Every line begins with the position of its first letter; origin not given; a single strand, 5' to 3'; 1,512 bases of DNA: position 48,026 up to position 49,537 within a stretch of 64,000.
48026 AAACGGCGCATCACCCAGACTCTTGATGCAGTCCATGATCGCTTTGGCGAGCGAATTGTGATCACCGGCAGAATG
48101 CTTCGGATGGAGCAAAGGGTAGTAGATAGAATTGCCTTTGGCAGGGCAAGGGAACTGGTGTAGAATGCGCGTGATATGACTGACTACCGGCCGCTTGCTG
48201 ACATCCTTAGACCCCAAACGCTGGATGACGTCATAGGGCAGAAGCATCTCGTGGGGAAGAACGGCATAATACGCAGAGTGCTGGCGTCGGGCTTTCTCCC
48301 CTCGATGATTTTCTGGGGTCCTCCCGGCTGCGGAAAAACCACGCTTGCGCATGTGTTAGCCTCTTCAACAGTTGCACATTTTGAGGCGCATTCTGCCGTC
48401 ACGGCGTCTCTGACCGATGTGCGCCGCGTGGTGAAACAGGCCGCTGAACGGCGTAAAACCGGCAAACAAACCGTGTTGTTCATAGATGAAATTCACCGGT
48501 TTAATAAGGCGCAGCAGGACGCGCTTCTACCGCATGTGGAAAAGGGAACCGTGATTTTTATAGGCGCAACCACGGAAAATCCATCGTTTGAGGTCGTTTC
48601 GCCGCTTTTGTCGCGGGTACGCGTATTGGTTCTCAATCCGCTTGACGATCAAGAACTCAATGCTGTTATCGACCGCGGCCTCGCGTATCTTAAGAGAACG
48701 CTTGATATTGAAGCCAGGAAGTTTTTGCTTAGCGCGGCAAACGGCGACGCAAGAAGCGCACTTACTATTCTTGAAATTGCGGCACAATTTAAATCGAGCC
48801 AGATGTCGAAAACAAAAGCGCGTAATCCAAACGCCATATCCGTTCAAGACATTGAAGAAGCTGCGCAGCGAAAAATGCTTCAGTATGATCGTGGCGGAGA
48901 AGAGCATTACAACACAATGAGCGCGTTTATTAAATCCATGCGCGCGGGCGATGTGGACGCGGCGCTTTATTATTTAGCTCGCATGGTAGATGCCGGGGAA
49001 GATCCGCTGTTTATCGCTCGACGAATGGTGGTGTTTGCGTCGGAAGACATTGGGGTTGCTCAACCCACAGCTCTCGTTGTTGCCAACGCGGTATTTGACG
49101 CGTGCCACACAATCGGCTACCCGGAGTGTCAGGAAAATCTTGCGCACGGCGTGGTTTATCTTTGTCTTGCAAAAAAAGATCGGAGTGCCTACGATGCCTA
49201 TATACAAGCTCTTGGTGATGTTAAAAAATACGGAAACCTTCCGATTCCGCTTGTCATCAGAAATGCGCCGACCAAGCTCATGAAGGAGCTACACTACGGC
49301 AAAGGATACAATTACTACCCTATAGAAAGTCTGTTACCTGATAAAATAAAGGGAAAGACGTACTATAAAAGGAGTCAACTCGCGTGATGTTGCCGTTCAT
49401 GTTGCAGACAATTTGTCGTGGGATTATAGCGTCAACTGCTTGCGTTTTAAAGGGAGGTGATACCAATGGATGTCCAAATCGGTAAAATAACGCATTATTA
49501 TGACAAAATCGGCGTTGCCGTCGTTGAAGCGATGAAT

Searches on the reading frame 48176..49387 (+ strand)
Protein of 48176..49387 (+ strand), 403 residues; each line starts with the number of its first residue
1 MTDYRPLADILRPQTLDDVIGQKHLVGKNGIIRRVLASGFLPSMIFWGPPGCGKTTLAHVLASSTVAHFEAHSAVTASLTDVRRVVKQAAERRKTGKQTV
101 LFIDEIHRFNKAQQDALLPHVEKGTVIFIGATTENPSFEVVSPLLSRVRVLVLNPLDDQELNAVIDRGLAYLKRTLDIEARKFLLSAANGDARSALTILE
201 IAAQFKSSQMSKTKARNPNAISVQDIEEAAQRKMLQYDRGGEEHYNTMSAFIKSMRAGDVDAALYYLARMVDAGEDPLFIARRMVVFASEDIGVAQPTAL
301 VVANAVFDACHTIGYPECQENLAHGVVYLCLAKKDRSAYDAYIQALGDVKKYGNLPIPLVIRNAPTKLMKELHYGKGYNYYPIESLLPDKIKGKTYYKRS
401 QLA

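Call 13: search_protein_families(library=pfam, proteins=[window:48176-49387:+])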
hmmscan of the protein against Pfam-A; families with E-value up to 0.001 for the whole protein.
window:48176-49387:+ (403 aa): 17 families
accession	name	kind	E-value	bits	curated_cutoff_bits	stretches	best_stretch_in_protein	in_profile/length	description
PF12002.13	MgsA_C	-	3.5e-50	170.6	27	1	259-400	3-151/167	MgsA AAA+ ATPase C terminal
PF16193.11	AAA_assoc_2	-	4.9e-24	84.8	34.3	1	175-256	6-81/81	AAA C-terminal domain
PF00004.35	AAA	-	3e-18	67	21.2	1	44-152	1-127/131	ATPase family associated with various cellular activities (AAA)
PF05496.18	RuvB_N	-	1.7e-15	57.6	27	1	11-129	1-117/159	Holliday junction DNA helicase RuvB P-loop domain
PF13173.12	AAA_14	-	9e-08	32.6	27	1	45-161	6-128/129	AAA domain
PF07728.20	AAA_5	-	1.5e-06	28.7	22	1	44-131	2-100/139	AAA domain (dynein-related subfamily)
PF13191.12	AAA_16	-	2.3e-06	28.6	32.6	0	77-117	113-152/167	AAA ATPase domain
PF01078.27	Mg_chelatase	-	2.9e-06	27.3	20.3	0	34-70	16-51/207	Magnesium chelatase, subunit ChlI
PF13401.12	AAA_22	-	2.5e-05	25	27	0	44-68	8-32/130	AAA domain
PF01443.25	Viral_helicase1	-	8.7e-05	22.9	21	1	48-130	5-92/228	Viral superfamily 1 RNA helicase core domain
PF13604.12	AAA_30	-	8.7e-05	22.8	27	0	47-137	24-130/191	AAA domain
PF20720.3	nSTAND3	-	0.00023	21.3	27.2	1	45-106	21-74/155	Novel STAND NTPase 3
PF07724.20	AAA_2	-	0.00024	21.6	27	1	43-126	5-104/166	AAA domain (Cdc48 subfamily)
PF04851.21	ResIII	-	0.00039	20.8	22.5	0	83-134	114-163/164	Type III restriction enzyme, res subunit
PF13245.12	AAA_19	-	0.00042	20.9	25.1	0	85-136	78-130/134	AAA domain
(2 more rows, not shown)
